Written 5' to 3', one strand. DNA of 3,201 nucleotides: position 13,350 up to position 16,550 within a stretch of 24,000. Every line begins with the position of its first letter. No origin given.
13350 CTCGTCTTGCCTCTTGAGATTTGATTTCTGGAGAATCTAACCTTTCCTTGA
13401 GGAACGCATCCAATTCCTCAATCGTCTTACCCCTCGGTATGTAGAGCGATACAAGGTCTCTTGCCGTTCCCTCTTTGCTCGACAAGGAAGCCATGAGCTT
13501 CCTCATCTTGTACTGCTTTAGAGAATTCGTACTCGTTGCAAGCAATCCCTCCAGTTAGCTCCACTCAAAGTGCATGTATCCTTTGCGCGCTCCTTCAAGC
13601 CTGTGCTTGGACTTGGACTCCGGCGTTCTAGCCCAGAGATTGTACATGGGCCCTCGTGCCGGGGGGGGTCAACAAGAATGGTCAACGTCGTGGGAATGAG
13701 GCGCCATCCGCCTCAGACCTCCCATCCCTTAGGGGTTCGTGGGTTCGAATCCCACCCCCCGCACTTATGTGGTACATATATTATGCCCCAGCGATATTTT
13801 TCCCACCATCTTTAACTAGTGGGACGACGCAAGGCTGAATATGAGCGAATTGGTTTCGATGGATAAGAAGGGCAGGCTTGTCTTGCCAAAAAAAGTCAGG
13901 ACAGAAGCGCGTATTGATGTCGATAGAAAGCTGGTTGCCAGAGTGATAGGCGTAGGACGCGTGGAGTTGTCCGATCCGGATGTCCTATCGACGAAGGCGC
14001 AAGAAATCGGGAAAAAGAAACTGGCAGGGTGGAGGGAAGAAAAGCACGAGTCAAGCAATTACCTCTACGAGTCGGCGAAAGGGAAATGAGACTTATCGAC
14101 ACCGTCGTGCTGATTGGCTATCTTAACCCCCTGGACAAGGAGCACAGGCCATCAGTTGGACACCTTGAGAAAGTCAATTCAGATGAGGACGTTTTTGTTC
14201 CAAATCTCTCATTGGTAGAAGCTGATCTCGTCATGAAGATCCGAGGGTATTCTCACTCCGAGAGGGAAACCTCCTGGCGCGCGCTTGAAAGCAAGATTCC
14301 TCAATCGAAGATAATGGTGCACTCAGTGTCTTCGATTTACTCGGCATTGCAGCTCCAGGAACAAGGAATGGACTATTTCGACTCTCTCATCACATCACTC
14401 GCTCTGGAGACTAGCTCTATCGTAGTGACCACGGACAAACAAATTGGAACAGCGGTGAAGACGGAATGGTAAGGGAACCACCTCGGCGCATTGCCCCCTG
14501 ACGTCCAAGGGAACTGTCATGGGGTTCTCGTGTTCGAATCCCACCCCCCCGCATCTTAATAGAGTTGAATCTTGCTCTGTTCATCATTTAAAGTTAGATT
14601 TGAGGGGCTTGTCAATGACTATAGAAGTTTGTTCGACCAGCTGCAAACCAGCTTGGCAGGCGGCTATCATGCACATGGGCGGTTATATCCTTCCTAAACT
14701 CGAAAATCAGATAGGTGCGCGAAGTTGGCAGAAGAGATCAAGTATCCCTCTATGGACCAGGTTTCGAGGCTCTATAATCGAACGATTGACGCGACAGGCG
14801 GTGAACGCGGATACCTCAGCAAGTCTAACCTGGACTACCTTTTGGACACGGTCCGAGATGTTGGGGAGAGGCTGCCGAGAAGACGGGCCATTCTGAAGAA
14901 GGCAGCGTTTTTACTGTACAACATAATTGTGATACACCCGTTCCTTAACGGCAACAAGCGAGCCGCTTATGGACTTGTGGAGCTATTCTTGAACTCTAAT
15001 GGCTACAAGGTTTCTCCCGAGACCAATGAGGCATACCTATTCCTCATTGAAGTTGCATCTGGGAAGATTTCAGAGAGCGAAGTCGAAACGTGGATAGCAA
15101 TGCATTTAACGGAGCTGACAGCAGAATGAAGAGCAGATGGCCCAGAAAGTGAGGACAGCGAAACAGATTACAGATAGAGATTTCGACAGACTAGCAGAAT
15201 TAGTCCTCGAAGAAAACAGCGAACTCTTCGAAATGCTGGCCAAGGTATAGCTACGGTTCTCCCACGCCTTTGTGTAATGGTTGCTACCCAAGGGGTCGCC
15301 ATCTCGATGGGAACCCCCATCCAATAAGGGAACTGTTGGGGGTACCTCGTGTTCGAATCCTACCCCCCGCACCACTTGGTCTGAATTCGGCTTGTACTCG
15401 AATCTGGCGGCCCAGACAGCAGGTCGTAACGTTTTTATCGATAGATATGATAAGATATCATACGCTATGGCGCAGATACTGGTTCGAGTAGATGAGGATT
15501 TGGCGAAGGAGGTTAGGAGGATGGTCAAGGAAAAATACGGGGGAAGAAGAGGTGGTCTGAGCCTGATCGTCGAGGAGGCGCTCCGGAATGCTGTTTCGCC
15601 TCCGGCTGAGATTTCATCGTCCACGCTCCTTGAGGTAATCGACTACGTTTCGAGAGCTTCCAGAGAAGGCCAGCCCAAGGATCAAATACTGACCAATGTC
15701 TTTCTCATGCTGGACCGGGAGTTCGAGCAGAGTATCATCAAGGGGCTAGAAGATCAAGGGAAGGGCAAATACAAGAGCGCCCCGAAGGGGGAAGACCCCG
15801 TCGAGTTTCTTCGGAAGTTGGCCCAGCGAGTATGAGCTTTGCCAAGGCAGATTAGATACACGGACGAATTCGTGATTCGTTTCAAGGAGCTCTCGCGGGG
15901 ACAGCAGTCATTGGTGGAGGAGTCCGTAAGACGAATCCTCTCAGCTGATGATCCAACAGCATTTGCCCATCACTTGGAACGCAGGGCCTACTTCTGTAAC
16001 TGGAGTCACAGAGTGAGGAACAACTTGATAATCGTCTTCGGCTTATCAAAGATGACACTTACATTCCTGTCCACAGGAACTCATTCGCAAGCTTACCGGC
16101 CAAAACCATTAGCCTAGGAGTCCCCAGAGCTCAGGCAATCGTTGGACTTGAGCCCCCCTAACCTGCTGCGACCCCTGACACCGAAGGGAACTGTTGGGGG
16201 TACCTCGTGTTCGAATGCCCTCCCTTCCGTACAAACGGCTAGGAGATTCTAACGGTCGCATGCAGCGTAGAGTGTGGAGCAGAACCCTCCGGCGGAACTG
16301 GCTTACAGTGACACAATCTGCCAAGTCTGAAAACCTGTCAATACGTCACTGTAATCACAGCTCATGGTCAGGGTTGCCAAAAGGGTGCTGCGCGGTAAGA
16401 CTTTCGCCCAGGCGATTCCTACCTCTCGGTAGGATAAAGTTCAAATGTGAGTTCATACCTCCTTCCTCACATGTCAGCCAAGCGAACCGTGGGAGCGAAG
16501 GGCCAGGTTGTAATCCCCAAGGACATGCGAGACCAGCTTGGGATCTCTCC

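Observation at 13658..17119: Four toxin-antitoxin cassettes downstream of tRNA-Leu, with cassette boundaries marked by non-functional copies of the tRNA 3' end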

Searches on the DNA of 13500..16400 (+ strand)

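Call 6: search_rna_families(source=window, start=13500, end=16400, threshold=evalue, max_evalue=10, show_alignments=6)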
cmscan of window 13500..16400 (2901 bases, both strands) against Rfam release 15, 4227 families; matches with E-value up to 10: 6.
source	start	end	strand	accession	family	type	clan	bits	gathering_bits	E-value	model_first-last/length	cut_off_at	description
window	13658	13763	+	RF00005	tRNA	Gene; tRNA;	CL00001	22.1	29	0.22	1-71/71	no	tRNA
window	13721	13761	-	RF04351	Plastid-psbl-rps4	Cis-reg;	-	18.4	68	1.8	1-53/53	no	Plastid-psbl-rps4 3UTR RNA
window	15124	15176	+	RF01143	sR16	Gene; snRNA; snoRNA; CD-box;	-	16.1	70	8.2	1-53/53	no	Small nucleolar RNA sR16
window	15293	15365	-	RF00389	satBaMV_CRE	Cis-reg;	-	15.1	100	2.7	35-110/159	no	Bamboo mosaic virus satellite RNA cis-regulatory element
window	15522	15617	+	RF02158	NPPA-AS1_3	Gene; lncRNA;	-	14.9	55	3.6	1-108/108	no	NPPA antisense RNA 1 conserved region 3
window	15447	15610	+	RF01953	SOX2OT_exon3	Gene; lncRNA;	-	11.6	70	2.5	1-276/276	no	SOX2 overlapping transcript exon 3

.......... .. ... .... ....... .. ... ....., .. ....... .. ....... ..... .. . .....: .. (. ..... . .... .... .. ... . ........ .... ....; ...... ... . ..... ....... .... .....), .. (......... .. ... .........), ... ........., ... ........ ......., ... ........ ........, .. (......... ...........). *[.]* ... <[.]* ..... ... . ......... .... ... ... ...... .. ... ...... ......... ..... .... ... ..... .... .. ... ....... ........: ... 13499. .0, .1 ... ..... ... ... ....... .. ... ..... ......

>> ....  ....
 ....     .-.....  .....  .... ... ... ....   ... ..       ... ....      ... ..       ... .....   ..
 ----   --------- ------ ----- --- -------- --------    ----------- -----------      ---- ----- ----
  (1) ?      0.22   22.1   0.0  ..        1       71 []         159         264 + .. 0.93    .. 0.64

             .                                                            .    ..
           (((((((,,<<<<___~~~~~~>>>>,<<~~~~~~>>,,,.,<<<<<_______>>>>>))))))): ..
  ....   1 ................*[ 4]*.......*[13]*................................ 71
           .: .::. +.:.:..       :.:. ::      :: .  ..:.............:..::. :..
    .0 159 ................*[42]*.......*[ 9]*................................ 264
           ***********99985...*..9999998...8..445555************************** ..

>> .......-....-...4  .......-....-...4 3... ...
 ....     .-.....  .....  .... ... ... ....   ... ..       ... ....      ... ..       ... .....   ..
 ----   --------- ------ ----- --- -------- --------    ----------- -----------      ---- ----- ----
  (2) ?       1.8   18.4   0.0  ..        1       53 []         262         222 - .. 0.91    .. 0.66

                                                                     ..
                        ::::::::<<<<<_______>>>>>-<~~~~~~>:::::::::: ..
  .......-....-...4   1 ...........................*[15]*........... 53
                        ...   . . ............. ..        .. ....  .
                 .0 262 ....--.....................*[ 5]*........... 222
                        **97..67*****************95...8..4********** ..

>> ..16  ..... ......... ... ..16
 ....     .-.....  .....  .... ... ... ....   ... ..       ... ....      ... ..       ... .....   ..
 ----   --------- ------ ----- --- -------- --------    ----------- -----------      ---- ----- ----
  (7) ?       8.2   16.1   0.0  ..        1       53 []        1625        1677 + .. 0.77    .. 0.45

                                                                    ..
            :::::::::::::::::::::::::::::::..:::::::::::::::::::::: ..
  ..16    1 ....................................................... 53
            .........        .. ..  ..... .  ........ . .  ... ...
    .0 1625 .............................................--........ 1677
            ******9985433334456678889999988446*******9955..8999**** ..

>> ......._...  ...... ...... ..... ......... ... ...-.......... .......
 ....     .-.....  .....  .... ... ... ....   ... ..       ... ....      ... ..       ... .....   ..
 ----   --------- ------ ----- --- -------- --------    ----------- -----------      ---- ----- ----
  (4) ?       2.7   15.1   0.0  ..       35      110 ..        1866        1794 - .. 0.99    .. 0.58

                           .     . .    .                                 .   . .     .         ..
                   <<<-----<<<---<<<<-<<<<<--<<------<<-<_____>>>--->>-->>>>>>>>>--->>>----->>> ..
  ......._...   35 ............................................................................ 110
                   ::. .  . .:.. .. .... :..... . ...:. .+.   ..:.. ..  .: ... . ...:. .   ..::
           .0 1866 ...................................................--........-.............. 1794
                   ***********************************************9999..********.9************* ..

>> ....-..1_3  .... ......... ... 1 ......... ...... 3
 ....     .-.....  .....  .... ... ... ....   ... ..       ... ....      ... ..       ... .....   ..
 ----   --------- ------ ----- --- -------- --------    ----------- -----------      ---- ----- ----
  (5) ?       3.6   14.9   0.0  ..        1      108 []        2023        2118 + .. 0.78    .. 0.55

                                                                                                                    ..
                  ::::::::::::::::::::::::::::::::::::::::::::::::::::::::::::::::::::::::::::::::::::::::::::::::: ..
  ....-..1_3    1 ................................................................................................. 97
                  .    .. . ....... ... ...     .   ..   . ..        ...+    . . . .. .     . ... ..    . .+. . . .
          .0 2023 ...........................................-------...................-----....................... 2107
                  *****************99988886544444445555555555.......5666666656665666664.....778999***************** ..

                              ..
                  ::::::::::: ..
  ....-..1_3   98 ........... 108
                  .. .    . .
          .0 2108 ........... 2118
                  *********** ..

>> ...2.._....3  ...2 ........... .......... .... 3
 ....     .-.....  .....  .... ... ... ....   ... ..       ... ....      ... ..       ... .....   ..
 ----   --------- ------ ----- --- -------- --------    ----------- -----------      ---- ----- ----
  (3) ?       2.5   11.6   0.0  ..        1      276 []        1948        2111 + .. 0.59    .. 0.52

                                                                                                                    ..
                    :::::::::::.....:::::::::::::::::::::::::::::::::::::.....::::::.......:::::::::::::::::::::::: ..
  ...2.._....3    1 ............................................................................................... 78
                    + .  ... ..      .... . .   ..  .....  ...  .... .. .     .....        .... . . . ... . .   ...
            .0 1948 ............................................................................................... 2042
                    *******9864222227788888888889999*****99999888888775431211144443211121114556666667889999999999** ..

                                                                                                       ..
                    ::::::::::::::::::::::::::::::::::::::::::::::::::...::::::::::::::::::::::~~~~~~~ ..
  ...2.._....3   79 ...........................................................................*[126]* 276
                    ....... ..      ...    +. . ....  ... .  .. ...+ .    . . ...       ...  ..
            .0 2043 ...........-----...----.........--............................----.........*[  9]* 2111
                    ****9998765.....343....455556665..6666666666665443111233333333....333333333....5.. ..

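Call 82: search_rna_families(sources=[L024, L025, L027, L039, L040, L041, L031, L018, L021], threshold=gathering)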
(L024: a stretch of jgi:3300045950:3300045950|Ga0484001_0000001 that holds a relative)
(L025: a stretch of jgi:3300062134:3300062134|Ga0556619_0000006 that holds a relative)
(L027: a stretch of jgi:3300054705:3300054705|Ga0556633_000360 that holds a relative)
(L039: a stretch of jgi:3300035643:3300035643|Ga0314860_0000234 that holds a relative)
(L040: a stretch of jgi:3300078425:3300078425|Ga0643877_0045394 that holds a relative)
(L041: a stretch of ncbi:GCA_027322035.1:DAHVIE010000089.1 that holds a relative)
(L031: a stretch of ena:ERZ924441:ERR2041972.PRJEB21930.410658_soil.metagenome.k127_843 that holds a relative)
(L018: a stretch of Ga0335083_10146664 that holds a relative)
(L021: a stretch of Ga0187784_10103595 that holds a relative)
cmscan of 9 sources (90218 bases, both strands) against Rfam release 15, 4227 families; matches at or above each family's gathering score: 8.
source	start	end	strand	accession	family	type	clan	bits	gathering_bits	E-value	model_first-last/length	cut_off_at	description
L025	7376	7467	-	RF00005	tRNA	Gene; tRNA;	CL00001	58.7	29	5.8e-10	1-71/71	no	tRNA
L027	591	682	-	RF00005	tRNA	Gene; tRNA;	CL00001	58.7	29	5.8e-10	1-71/71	no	tRNA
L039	6751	6835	+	RF00005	tRNA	Gene; tRNA;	CL00001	50.3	29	1.2e-07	1-71/71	no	tRNA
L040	900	990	-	RF00005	tRNA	Gene; tRNA;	CL00001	46.8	29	1e-06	1-71/71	no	tRNA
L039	6389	6480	-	RF00005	tRNA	Gene; tRNA;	CL00001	41.9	29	2.5e-05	1-71/71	no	tRNA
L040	1119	1220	+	RF00005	tRNA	Gene; tRNA;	CL00001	41.7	29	2.7e-05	1-71/71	no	tRNA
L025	7597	7662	+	RF00005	tRNA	Gene; tRNA;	CL00001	36.6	29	0.00071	1-71/71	no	tRNA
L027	812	877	+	RF00005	tRNA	Gene; tRNA;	CL00001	36.6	29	0.00071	1-71/71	no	tRNA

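Call 109: build_rna_model(alignment_id=A4, structure=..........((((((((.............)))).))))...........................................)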
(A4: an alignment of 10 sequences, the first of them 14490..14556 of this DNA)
Model R1 built from alignment A4 (10 sequences, 83 columns); structure: as given.
model positions 67; base pairs 8; branch points 0; effective number of sequences 5.65; information 0.838 bits per position. Calibrated on 0.2 Mb of random sequence (short: E-values are rough).
structure used (alignment columns):
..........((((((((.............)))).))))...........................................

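Call 110: search_with_rna_model(model_id=R1, source=window, filters=off, max_evalue=10)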
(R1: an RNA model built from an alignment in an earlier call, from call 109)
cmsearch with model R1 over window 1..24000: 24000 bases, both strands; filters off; matches with E-value up to 10: 28.
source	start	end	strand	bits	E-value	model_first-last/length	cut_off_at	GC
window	14490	14557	+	79.1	5.7e-24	1-67/67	no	0.59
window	15309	15375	+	78.9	6.6e-24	1-67/67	no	0.6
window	16167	16233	+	64.6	2.3e-19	1-67/67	no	0.6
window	13721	13767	+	32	5.6e-09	1-67/67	no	0.62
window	9586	9652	-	7.7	0.29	1-67/67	no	0.6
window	1694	1752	-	5.5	1.6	6-40/67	no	0.59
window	18925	18944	-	5.3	1.8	1-67/67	no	0.7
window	462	527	+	5.2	1.9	1-67/67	no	0.56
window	2124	2162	+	4.5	3.3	6-44/67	no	0.69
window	9818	9841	+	4.4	3.4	1-67/67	no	0.54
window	5813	5838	-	4.4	3.4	1-67/67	no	0.69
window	11092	11117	+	4.3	3.7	1-67/67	no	0.54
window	17346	17376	+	4.1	4.4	1-67/67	no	0.77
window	18652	18686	+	3.9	4.9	6-42/67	no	0.71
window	12290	12309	+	3.9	5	1-67/67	no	0.65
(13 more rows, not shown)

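Call 111: search_with_rna_model(model_id=R1, sources=[L002, L004, L008, L018, L021, L024, L025, L026, L027, L029, L031, L036, L039, L040, L041, L043], max_evalue=1)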
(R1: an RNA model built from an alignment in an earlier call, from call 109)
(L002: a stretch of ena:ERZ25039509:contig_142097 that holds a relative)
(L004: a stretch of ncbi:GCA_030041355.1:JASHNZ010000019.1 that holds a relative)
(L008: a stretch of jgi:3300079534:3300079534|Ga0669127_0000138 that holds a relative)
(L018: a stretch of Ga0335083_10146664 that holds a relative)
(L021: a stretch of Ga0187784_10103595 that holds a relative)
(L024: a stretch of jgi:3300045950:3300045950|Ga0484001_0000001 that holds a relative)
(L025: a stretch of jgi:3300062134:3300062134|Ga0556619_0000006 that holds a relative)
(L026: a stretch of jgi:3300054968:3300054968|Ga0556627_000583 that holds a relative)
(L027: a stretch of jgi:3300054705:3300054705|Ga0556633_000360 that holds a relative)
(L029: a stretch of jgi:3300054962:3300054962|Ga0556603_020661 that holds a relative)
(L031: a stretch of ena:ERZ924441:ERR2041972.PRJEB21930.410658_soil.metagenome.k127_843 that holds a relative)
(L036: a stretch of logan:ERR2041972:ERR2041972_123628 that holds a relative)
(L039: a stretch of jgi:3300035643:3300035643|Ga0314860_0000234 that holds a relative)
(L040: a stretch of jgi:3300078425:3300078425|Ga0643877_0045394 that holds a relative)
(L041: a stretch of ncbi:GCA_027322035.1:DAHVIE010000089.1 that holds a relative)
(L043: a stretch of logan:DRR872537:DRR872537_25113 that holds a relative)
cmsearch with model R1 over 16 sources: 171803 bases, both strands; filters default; matches with E-value up to 1: 15.
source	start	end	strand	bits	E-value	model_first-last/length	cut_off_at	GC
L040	2276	2342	+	83.6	1.5e-24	1-67/67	no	0.58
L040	3064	3130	+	83.5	1.5e-24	1-67/67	no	0.57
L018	353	419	-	81.1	9.2e-24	1-67/67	no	0.58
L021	1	57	-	66.2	5.2e-19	1-67/67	no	0.51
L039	7591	7656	+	66.1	5.4e-19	1-67/67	no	0.7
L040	4176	4238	+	57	4.5e-16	1-67/67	no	0.56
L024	8654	8712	+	42.6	1.7e-11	1-67/67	no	0.58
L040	1178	1224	+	33.1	1.8e-08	1-67/67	no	0.64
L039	6793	6839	+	33.1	1.8e-08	1-67/67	no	0.64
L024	9622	9685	+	24.1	1.3e-05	1-67/67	no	0.48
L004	1500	1560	+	18.9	0.00059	1-67/67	no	0.51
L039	822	877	+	13.4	0.034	1-67/67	no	0.7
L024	7822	7846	+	12.6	0.058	1-67/67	no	0.6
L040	4333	4381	+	11.9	0.1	1-67/67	no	0.67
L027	839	881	+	10.3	0.32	1-67/67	no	0.56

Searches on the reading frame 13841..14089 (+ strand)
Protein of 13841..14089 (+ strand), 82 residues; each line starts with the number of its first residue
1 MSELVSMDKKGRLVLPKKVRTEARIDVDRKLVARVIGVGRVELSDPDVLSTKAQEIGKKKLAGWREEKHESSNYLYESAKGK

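Call 10: search_protein_families(library=pfam, proteins=[window:13841-14089:+], max_evalue=0.01)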
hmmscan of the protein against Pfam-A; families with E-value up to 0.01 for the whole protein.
window:13841-14089:+ (82 aa): 1 family
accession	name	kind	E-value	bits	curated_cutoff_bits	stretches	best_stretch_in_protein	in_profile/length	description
PF02381.23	MraZ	-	0.00087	19.7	23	1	5-26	8-29/72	MraZ protein, putative antitoxin-like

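Call 14: find_encoding_contigs(protein=window:13841-14089:+, flank=10000, max_places=10)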
Protein window:13841-14089:+ (82 aa): 1 contig read that carries it; 1 place shown.
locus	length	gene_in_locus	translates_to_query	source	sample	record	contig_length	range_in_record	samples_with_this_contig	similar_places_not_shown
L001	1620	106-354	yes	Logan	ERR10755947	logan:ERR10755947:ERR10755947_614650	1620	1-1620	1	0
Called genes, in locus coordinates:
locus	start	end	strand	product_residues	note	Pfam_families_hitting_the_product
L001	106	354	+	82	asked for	-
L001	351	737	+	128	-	PF01850:PIN (weak)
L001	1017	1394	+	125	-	PF02661:Fic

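Call 100: search_protein_families(library=padloc, proteins=[window:13841-14089:+], max_evalue=0.01)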
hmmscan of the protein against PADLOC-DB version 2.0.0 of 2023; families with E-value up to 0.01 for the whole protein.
window:13841-14089:+ (82 aa): 0 families
